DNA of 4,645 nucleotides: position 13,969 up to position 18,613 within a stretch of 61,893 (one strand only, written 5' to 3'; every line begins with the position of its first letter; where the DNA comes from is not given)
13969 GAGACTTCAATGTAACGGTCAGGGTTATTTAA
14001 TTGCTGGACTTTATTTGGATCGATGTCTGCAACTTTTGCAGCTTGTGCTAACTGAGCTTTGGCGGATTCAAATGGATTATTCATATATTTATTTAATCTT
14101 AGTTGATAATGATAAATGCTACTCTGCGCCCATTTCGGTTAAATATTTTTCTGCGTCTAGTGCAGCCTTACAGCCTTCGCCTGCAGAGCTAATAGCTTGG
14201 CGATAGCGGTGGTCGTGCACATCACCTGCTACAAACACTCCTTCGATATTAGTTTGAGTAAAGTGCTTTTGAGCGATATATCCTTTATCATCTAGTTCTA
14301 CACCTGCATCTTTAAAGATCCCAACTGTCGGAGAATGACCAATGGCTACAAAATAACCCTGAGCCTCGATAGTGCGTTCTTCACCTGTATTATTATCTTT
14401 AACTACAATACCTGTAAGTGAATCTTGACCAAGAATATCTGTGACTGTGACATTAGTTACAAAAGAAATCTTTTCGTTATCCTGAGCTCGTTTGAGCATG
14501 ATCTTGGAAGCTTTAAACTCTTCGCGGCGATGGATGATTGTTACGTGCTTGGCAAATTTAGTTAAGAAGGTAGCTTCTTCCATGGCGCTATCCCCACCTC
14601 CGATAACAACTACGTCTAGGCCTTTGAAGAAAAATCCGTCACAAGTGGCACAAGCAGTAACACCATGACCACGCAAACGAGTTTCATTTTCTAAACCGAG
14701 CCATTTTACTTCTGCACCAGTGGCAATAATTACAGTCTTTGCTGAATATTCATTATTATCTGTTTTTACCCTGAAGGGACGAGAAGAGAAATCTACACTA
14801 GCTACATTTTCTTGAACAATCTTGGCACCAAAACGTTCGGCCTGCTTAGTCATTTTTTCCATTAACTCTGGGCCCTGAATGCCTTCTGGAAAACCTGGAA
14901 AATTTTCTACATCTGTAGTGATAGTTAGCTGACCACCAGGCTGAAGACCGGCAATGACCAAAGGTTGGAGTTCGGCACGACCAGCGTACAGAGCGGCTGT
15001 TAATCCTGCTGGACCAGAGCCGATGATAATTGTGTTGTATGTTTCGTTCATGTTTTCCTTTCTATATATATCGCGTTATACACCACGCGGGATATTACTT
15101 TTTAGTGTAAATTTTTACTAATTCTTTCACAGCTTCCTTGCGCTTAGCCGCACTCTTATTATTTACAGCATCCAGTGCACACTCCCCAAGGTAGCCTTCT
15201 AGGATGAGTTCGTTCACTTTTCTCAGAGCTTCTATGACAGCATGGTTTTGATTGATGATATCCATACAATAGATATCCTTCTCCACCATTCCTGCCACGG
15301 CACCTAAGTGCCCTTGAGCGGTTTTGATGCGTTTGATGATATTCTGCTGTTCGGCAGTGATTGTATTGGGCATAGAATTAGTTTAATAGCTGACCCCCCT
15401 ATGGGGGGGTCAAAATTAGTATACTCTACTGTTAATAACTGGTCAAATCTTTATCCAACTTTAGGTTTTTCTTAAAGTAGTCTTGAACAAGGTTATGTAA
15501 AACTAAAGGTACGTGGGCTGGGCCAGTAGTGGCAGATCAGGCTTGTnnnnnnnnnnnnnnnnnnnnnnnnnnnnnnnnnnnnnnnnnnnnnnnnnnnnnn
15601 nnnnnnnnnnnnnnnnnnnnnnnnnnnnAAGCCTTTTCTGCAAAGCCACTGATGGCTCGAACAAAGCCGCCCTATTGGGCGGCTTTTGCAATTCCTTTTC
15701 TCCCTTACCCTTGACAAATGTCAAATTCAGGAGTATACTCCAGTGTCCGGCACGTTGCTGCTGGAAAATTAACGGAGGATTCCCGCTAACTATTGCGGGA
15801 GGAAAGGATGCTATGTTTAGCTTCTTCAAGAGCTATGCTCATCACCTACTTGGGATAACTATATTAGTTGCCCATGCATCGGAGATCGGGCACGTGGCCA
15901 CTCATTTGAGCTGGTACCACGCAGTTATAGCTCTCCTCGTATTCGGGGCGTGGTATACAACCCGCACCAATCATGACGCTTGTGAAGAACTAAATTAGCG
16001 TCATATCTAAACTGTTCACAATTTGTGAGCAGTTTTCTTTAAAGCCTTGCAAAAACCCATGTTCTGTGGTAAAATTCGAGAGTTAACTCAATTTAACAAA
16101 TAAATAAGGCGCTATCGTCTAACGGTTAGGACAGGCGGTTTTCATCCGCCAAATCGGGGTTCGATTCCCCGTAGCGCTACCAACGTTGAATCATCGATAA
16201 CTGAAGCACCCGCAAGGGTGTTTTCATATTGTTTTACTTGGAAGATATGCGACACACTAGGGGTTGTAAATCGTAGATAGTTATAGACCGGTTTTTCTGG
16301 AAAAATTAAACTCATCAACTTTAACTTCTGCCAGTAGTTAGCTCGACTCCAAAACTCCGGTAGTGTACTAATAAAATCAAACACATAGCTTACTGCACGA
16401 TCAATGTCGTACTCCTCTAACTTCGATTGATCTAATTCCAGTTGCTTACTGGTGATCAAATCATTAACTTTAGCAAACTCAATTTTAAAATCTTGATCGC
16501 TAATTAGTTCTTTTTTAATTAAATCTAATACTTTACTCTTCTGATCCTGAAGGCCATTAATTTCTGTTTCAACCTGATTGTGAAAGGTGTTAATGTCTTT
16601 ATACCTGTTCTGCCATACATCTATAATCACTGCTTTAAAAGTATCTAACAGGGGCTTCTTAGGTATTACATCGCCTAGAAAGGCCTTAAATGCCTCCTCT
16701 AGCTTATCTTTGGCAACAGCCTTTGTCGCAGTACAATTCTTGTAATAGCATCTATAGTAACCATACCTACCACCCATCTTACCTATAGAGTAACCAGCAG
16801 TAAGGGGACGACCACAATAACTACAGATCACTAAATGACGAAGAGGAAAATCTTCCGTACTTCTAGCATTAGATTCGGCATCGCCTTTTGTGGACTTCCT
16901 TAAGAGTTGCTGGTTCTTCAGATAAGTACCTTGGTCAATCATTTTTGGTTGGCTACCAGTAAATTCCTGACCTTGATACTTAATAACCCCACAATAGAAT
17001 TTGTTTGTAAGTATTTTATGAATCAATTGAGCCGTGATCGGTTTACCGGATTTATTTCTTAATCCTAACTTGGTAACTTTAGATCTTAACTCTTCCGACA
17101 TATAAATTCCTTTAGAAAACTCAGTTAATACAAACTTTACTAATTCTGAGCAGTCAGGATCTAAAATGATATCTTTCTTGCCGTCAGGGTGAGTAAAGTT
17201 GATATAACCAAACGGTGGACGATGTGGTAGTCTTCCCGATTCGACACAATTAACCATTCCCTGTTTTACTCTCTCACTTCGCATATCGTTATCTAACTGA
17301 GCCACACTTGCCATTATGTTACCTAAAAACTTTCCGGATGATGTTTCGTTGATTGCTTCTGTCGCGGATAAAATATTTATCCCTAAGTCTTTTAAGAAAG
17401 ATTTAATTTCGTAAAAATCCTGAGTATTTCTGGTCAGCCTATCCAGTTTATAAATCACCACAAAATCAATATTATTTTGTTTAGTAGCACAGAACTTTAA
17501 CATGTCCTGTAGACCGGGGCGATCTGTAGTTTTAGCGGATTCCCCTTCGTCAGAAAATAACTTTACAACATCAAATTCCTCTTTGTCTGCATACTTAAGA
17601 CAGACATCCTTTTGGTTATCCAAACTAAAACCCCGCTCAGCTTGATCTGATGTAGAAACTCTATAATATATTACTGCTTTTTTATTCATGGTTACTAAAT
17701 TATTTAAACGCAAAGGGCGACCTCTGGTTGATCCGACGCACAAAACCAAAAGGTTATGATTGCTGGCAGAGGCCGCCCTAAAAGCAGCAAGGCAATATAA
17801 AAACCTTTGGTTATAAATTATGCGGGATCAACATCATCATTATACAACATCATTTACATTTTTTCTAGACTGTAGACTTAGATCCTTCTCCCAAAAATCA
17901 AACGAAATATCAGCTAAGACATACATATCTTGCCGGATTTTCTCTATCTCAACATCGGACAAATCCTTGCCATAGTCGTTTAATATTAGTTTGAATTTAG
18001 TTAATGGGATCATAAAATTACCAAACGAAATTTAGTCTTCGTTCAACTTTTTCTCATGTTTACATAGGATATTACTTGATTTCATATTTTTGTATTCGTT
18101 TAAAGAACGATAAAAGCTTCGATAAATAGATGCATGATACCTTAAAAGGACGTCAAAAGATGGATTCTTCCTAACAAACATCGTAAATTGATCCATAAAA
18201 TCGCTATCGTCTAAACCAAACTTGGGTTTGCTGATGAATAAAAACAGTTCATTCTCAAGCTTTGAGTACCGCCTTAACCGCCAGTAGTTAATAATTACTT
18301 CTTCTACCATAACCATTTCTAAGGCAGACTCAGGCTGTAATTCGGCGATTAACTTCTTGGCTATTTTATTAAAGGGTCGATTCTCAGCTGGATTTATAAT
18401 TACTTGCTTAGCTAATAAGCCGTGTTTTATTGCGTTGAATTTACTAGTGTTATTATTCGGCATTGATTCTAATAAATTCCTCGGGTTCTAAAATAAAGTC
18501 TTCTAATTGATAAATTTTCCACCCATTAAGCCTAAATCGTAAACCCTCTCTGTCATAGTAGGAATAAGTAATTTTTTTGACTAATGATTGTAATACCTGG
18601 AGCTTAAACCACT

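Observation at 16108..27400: tRNA-Glu-associated island combining a serine integrase, a RepA-like ATPase and a stand-alone FtsK-like motor: a candidate AICE-style transfer element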

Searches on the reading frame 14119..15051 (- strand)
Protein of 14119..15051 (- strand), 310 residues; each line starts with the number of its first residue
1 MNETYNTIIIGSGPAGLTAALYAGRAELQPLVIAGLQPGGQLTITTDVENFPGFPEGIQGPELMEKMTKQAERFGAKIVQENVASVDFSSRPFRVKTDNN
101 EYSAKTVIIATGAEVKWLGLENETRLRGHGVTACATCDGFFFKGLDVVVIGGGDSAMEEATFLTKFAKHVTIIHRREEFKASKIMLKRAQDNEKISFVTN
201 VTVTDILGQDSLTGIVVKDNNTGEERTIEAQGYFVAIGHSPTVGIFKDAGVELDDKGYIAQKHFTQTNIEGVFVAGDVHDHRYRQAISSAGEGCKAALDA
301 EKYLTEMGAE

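Call 53: find_related_loci(query=window:14119-15051:-, collection=genome_contigs, flank=10000)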
Query window:14119-15051:- (310 aa) in genome_contigs; peptide patterns used: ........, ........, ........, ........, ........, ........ (x = any residue, [..] = any of these).
600 stretches matched a pattern (row limit reached: there are more); 599 encode a relative of the query (tblastn E <= 1e-3); the best 80 are kept; 80 distinct loci.
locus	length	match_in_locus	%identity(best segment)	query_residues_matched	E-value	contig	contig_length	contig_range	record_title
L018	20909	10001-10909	68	4-306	9e-142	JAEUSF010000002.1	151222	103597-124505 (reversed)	MAG: Candidatus Doudnabacteria bacterium isolate new MAG-296 NODE_2_length_151222_cov_5.537318, whole genome shotgun seq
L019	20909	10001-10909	68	4-306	7e-141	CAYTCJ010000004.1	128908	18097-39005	MAG TPA_asm: uncultured Candidatus Saccharibacteria bacterium isolate SRP257259_co1_173 genome assembly, contig: NODE_10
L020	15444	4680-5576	61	5-304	6e-124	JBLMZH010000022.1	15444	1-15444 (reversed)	MAG: Acidobacteriaceae bacterium isolate MAG208 PRJNA951521_bin64_renamed_21, whole genome shotgun sequence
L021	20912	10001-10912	59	3-306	3e-122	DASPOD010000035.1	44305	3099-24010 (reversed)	MAG TPA_asm: Thermoplasmata archaeon isolate SMAG_U12138 k141_1139264, whole genome shotgun sequence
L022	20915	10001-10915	57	2-306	7e-122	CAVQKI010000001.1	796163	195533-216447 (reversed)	MAG: uncultured Thermoplasmata archaeon isolate MFD00008.bin.2.14 genome assembly, contig: contig_34877, whole genome sh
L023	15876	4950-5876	57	1-310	1e-121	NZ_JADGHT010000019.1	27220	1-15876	MAG: Thermogemmatispora sp. isolate HOG45 NODE_845_length_27220_cov_11.124959, whole genome shotgun sequence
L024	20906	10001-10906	57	6-308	1e-121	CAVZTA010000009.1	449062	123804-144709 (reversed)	MAG: uncultured Chloroflexia bacterium isolate MFD00392.bin.2.297 genome assembly, contig: contig_36138, whole genome sh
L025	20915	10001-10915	61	5-307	1e-120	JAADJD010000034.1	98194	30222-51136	MAG: Calditrichota bacterium isolate M_MetaBat.96 contig-127_645, whole genome shotgun sequence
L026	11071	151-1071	56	3-310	6e-120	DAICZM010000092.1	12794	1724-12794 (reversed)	MAG TPA_asm: Ktedonobacterales bacterium isolate clean319 NODE_92_length_12794_cov_3.559566, whole genome shotgun sequen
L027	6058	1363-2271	60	1-304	7e-120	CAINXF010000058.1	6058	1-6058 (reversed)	MAG: Candidatus Kerfeldbacteria bacterium isolate AlinenSediments_bin-3800 genome assembly, contig: bin-3800:058/211, wh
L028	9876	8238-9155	60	5-308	6e-120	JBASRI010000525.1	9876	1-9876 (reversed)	MAG: Thermoanaerobaculia bacterium isolate MFD13520_ilm_asm_bin14 k127_208820, whole genome shotgun sequence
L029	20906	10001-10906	59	5-304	2e-119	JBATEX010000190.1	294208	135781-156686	MAG: Thermoanaerobaculia bacterium isolate MFD10345_ilm_asm_bin8 k127_199150, whole genome shotgun sequence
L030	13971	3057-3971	57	5-308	1e-118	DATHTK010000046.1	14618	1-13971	MAG TPA_asm: Rubrobacteraceae bacterium isolate SMAG_U16075 k141_1796042, whole genome shotgun sequence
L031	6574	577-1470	57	9-306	4e-118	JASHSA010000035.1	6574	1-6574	MAG: Thermoplasmata archaeon isolate JOPF115 JOPF_A10C_contig_46522, whole genome shotgun sequence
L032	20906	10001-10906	59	5-304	1e-117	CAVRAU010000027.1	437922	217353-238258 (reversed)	MAG: uncultured Acidobacteriota bacterium isolate MFD03551.bin.2.58 genome assembly, contig: contig_7035, whole genome s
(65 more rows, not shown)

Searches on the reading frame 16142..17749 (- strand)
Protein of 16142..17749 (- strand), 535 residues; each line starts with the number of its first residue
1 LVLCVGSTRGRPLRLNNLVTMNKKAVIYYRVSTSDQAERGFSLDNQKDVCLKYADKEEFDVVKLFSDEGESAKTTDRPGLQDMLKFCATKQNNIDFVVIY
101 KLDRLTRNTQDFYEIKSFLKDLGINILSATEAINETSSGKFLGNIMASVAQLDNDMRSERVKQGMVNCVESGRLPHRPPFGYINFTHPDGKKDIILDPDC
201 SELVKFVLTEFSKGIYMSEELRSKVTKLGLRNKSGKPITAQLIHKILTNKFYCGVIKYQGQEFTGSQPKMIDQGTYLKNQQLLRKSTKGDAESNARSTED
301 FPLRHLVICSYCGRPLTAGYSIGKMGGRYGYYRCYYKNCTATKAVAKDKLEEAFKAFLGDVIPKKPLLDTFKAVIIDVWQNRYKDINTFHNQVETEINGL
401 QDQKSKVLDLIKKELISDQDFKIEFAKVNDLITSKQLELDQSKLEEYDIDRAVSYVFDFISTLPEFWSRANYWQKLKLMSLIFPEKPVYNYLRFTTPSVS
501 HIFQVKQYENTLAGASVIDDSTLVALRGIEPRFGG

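Call 5: search_protein_families(library=pfam, proteins=[window:16142-17749:-], max_evalue=0.01)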
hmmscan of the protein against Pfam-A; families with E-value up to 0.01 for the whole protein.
window:16142-17749:- (535 aa): 4 families
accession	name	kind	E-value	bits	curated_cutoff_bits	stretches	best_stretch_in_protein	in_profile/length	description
PF00239.26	Resolvase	-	2.6e-36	125.3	23.3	1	25-173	1-144/145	Resolvase, N terminal domain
PF13408.12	Zn_ribbon_recom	-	4.8e-08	33.7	25.3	1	302-357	1-56/58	Recombinase zinc beta ribbon domain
PF07508.19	Recombinase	-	5.1e-08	33.5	21.1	1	201-285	4-101/102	Recombinase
PF03106.21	WRKY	-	0.0039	17.8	21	1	330-349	22-42/59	WRKY DNA -binding domain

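Call 9: search_protein_families(library=phrogs, proteins=[window:16142-17749:-], max_evalue=0.01)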
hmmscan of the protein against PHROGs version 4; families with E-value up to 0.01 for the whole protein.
window:16142-17749:- (535 aa): 3 families
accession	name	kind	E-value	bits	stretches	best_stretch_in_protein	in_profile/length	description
phrog_95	-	integration and excision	1.3e-87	295.9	1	20-445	85-511/651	integrase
phrog_125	-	DNA, RNA and nucleotide metabolism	6.5e-34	118.6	1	18-179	15-161/254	DNA invertase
phrog_6620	-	integration and excision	1.4e-06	29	1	21-127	54-153/201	transposase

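Call 104: search_protein_families(library=ncbifam, proteins=[window:16142-17686:-], max_evalue=0.01)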
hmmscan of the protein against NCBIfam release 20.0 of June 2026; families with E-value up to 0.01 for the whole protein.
window:16142-17686:- (514 aa): 6 families
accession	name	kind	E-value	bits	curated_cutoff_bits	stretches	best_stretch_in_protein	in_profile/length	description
NF047343.1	SCCmet_CcrB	equivalog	1.6e-36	126.1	900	1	2-238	7-239/542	cassette chromosome recombinase CcrB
NF041201.1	recomb_XisF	equivalog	4.5e-33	114.9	375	1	5-337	2-353/465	fdxN element excision recombinase XisF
NF047344.1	SCCmet_CcrA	equivalog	1.8e-23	83.4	700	1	2-368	2-337/442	cassette chromosome recombinase CcrA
NF047347.1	SCCmet_CcrC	equivalog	1.3e-21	76.7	900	1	2-241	3-244/558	cassette chromosome recombinase CcrC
NF049883.1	resolv_YneB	equivalog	1.1e-13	51.1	175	1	3-156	1-151/211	YneB family resolvase-like protein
NF033518.0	transpos_IS607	equivalog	1.1e-09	38.1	110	1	2-105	54-149/187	IS607 family transposase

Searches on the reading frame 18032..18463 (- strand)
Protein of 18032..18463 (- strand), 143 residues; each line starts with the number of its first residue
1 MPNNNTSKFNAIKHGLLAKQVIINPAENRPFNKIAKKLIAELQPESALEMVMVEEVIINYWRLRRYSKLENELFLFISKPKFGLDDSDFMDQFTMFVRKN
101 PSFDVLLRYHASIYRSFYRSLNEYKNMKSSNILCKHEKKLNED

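Call 5: search_protein_families(library=pfam, proteins=[window:18032-18463:-], max_evalue=0.01)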
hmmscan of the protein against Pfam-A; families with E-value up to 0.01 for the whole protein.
window:18032-18463:- (143 aa): 0 families

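Call 9: search_protein_families(library=phrogs, proteins=[window:18032-18463:-], max_evalue=0.01)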
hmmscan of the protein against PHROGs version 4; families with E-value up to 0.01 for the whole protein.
window:18032-18463:- (143 aa): 0 families
